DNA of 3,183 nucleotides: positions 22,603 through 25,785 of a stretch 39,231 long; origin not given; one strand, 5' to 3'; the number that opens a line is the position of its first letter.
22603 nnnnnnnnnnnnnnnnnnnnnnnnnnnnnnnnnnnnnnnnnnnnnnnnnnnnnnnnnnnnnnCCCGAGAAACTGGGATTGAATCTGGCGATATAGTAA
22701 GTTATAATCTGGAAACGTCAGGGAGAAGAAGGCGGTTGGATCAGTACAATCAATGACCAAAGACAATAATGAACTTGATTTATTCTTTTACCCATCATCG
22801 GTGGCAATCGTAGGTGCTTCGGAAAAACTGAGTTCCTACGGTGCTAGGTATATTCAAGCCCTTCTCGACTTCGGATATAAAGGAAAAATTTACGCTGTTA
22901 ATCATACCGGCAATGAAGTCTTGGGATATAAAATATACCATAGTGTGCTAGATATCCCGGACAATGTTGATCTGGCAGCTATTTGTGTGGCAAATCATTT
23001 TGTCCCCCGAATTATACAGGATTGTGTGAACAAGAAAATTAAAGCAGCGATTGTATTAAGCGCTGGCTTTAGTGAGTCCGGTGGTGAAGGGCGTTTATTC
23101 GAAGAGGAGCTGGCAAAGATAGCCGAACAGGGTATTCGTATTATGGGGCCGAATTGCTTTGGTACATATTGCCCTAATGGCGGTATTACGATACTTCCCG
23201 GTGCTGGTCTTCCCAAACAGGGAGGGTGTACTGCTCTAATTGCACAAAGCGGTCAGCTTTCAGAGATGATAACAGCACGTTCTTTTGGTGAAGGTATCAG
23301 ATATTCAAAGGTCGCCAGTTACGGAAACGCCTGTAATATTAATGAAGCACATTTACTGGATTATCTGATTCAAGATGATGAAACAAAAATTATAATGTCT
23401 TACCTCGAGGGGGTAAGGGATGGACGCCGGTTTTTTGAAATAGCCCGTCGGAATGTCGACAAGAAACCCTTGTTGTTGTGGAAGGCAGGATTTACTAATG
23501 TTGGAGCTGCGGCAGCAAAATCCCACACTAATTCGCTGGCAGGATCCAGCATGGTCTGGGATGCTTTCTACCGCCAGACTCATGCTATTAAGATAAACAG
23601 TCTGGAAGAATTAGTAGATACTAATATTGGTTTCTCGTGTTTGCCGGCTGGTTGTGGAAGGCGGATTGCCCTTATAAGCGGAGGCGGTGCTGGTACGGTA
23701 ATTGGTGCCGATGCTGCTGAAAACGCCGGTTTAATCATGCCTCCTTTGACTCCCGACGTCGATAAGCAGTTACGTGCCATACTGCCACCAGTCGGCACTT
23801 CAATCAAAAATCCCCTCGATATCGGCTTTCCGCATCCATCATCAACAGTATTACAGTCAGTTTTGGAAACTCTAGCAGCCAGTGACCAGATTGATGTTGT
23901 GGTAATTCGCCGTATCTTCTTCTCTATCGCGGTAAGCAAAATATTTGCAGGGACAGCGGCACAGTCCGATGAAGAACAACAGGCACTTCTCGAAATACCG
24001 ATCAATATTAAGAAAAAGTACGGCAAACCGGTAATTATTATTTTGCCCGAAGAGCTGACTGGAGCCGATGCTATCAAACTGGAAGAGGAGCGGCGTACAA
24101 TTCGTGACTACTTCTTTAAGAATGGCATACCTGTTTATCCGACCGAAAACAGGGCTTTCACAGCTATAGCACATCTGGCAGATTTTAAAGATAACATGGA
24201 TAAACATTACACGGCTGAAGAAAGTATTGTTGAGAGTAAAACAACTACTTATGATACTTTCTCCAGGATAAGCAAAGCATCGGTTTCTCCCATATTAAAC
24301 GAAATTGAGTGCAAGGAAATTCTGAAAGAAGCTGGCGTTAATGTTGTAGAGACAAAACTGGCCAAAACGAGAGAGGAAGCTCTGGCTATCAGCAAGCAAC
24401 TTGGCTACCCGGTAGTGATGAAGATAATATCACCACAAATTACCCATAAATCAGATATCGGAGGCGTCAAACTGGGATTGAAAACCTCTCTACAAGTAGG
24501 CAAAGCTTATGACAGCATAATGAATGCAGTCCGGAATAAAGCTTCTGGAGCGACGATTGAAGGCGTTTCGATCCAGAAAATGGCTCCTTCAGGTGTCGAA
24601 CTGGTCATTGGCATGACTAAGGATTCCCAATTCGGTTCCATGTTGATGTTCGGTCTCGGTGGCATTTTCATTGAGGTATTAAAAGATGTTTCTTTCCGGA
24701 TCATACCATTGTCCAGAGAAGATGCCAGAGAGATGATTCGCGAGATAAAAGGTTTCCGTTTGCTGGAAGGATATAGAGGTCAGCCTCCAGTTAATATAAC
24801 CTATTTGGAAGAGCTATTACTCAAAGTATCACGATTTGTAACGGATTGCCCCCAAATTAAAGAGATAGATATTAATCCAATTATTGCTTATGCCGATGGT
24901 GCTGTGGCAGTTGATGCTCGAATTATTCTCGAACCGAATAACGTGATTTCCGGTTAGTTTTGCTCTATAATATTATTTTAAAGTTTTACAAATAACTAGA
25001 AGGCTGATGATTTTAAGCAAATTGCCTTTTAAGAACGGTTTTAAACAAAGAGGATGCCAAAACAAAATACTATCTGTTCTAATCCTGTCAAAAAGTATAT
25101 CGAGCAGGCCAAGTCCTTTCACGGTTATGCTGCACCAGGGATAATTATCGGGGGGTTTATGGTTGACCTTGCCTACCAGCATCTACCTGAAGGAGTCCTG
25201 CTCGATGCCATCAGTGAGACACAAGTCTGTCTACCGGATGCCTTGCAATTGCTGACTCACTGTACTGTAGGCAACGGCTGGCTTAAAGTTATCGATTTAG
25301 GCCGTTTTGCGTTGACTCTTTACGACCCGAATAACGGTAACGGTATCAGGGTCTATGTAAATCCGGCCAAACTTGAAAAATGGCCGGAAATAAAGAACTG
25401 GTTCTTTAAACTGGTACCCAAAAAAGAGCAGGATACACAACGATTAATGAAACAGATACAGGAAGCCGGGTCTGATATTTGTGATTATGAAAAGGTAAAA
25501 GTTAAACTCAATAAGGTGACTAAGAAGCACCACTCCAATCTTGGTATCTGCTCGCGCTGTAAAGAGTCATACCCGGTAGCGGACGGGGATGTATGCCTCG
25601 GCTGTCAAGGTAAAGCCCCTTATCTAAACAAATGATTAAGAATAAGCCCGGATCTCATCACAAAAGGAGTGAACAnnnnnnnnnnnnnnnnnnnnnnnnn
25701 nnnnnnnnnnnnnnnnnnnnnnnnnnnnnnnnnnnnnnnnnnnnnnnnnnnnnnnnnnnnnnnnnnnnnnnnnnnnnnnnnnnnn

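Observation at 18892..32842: One ~14-kb operon fusing a complete phloroglucinol ring-cleavage module to two transhydroxylase-like molybdoenzymes and an ATP-yielding acyl-CoA synthetase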

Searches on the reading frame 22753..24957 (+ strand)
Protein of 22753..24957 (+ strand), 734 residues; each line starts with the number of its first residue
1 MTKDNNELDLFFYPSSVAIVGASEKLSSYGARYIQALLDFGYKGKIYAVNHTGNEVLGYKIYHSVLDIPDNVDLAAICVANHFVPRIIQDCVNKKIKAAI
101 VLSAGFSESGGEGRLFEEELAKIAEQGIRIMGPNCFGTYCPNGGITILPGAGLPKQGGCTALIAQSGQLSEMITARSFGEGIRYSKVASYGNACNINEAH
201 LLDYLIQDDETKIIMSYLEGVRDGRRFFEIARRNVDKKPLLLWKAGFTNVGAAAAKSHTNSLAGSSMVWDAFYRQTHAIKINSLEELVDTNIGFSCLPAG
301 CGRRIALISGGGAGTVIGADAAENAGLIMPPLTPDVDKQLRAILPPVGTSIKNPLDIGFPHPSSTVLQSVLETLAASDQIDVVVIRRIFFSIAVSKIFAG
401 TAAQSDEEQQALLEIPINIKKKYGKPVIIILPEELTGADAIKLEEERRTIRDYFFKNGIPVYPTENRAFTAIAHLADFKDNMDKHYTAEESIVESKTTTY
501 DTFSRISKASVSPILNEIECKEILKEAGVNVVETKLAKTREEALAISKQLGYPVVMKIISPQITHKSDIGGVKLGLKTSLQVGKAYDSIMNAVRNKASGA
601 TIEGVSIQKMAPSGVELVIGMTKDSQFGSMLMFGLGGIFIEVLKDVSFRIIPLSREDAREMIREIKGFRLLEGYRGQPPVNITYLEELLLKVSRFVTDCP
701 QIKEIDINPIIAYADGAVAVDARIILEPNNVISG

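Call 3: search_protein_families(library=pfam, proteins=[window:22753-24957:+])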
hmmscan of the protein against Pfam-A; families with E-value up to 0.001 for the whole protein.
window:22753-24957:+ (734 aa): 6 families
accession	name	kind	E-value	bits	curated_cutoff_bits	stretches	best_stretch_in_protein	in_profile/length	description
PF13549.11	ATP-grasp_5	-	5.1e-85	284.8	27.6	1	513-726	8-221/221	ATP-grasp domain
PF13607.11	Succ_CoA_lig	-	2.1e-39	134.9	27.4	1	158-290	2-134/138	Succinyl-CoA ligase like flavodoxin domain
PF13380.12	CoA_binding_2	-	1.5e-21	77.5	22.8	1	16-138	2-113/116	CoA binding domain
PF02629.25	CoA_binding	-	3.7e-12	47.3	22.3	1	14-105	3-97/97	CoA binding domain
PF19045.5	Ligase_CoA_2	-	9.8e-08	32.6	23.7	1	307-411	3-105/162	Ligase-CoA domain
PF08442.15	ATP-grasp_2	-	0.00015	21.9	29.5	1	515-641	2-133/202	ATP-grasp domain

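Call 4: search_protein_families(library=ncbifam, proteins=[window:22753-24957:+])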
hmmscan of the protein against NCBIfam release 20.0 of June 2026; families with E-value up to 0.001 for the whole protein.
window:22753-24957:+ (734 aa): 9 families
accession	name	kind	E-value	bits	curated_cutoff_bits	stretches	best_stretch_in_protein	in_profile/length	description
NF045494.1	AcCoALig_Archglob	equivalog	9.7e-161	536.4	1200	2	5-477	215-661/665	acetate--CoA ligase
NF045493.1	HydDutCoALig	equivalog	6.2e-145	484.5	1300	1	10-726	5-698/698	4-hydroxybutyrate--CoA ligase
NF045492.1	HydPropCoALig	equivalog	2.6e-135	452.5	1300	2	4-387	244-629/700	3-hydroxypropionate--CoA ligase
TIGR02717.1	AcCoA-syn-alpha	equivalog_domain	1.3e-104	350.3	567.15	1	9-477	2-445/447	acetate--CoA ligase alpha subunit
NF001913.0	PRK00696.1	equivalog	3.7e-10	39.4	370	1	515-729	3-221/388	ADP-forming succinate--CoA ligase subunit beta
NF004230.0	PRK05678.1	equivalog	6.1e-08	32.2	336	1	50-249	42-239/291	succinate--CoA ligase subunit alpha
TIGR01016.1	sucCoAbeta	subfamily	3.5e-06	26.2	375.55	1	515-729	3-221/386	succinate-CoA ligase subunit beta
NF010623.0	PRK14016.1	subfamily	8.5e-06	24.2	877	1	519-592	217-285/871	cyanophycin synthetase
TIGR02068.2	cya_phycin_syn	equivalog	5.6e-05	21.3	850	1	516-593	213-285/862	cyanophycin synthetase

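Call 77: search_solved_structures(query=window:22753-24957:+, max_evalue=1e-10, show_alignments=1)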
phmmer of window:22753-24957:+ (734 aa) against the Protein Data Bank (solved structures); distinct sequences matched with E-value up to 1e-10: 10.
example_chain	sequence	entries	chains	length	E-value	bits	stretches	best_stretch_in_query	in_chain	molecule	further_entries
9y43_A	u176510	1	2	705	2.9e-118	399.7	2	7-384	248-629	3-hydroxypropionate--CoA ligase [ADP-forming]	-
8wzu_A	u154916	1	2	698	3e-112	379.8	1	12-717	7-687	4-hydroxybutyrate--CoA ligase [ADP-forming]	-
2csu_A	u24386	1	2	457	4e-70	240.6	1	8-358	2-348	457aa long hypothetical protein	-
9it0_A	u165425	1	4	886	6e-70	240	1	8-728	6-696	Protein acetyltransferase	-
9isq_A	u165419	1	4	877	3.2e-69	237.6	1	9-728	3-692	Protein acetyltransferase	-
4xyl_A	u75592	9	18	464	2.1e-66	228.3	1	6-395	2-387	alpha subunit of Acyl-CoA synthetase (NDP forming) | Acyl-CoA synthetase (NDP forming) | alpha subunit of acetyl-CoA synthetase (NDP forming)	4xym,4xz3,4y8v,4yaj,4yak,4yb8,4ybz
4xyl_B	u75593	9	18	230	9.4e-65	222.8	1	515-726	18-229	beta subunit of Acyl-CoA synthetase (NDP forming) | Uncharacterized protein | beta subunit of acetyl-CoA synthetase (NDP forming)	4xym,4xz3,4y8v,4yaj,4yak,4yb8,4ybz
1wr2_A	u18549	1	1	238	8.9e-59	203.1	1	515-729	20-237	hypothetical protein PH1789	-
7cm9_A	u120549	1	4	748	1.9e-57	198.7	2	14-359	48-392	DMSP lyase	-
9isb_A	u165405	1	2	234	3.6e-29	105.2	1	515-723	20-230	Protein acetyltransferase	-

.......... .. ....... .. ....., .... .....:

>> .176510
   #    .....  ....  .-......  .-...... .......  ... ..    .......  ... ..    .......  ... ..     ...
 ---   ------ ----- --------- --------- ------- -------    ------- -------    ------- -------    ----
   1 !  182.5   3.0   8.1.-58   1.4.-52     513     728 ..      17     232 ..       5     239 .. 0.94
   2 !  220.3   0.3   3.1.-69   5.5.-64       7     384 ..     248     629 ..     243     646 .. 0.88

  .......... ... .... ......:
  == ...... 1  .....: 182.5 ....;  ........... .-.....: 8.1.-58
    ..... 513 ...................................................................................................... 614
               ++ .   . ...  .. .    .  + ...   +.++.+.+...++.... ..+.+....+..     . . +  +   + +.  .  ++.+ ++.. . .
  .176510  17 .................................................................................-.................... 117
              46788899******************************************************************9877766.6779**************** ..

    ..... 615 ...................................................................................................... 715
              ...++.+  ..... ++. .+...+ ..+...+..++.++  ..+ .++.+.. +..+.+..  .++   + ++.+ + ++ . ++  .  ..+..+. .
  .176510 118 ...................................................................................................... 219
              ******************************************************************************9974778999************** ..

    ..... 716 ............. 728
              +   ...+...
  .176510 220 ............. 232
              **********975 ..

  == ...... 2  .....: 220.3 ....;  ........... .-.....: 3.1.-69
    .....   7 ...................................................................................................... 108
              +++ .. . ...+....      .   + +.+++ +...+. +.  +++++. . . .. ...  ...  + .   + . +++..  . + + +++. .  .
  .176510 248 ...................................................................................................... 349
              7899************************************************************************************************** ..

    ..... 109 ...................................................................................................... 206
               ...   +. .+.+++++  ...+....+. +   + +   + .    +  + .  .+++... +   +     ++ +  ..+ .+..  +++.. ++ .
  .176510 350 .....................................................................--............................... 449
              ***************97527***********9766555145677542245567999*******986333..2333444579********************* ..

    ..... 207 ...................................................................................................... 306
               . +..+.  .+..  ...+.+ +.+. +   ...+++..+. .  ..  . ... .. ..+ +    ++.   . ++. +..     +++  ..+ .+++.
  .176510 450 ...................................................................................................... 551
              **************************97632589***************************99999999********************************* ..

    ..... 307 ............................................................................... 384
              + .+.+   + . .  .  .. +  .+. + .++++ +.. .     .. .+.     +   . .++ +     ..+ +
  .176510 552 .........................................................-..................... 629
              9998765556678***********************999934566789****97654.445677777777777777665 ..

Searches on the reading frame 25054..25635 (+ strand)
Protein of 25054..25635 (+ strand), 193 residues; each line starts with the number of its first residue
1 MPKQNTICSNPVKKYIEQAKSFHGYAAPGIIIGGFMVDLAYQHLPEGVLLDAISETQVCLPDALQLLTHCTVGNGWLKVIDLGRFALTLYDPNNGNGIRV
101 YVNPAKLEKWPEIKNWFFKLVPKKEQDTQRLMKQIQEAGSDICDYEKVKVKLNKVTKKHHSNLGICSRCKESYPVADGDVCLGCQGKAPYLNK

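Call 3: search_protein_families(library=pfam, proteins=[window:25054-25635:+])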
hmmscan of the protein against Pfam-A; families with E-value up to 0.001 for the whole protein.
window:25054-25635:+ (193 aa): 2 families
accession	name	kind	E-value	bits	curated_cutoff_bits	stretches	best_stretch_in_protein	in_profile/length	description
PF02663.19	FmdE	-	2.4e-38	131.6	22.9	1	22-147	1-128/133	FmdE, Molybdenum formylmethanofuran dehydrogenase operon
PF23475.1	zf-Tbcl_FmdE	-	1.1e-14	54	23.2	1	157-190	1-34/35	FmdE treble clef zinc finger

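Call 4: search_protein_families(library=ncbifam, proteins=[window:25054-25635:+])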
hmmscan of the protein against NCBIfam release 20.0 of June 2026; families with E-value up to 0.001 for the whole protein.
window:25054-25635:+ (193 aa): 0 families
